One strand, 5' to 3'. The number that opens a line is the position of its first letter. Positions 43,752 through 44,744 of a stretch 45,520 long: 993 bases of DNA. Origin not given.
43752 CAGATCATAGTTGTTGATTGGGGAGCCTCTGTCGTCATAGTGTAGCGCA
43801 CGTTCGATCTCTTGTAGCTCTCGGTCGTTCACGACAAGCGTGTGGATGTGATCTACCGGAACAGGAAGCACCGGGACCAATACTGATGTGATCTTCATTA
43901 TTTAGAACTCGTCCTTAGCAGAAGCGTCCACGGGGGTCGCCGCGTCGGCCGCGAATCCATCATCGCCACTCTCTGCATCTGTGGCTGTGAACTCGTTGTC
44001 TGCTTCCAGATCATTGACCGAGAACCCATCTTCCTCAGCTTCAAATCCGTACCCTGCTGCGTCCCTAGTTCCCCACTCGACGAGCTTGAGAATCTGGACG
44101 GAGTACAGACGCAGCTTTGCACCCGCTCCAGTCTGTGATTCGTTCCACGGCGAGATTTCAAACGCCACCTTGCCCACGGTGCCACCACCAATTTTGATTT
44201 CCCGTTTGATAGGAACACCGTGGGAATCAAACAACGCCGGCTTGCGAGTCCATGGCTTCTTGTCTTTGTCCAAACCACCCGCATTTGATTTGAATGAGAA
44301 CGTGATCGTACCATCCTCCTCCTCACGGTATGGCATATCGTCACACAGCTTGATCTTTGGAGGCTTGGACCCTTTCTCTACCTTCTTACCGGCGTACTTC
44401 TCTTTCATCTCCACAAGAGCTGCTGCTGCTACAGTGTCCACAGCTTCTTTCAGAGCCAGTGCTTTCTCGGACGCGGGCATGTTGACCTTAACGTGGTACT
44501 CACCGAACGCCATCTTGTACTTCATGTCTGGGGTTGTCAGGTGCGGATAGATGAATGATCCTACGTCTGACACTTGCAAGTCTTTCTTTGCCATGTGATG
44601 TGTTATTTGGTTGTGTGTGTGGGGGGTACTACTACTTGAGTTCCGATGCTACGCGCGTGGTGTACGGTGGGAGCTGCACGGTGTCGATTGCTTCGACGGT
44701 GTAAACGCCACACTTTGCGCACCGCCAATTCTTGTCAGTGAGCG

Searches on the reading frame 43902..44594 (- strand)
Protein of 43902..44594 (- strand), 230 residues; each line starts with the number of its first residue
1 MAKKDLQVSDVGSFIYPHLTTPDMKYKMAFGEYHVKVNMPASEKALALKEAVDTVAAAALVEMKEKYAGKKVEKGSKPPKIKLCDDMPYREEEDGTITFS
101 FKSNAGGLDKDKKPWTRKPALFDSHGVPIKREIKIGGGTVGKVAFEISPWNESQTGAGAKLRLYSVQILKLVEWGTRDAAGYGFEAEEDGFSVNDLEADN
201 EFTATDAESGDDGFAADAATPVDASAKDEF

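Call 74: search_protein_families(library=pfam, proteins=[window:43902-44594:-], max_evalue=0.01)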
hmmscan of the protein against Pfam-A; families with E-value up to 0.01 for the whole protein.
window:43902-44594:- (230 aa): 1 family
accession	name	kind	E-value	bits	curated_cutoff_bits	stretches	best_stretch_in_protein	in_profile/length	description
PF21265.3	SBB_T7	-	4.2e-20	72.5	27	1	16-171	7-169/169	Single-stranded DNA-binding protein, Bacteriophage T7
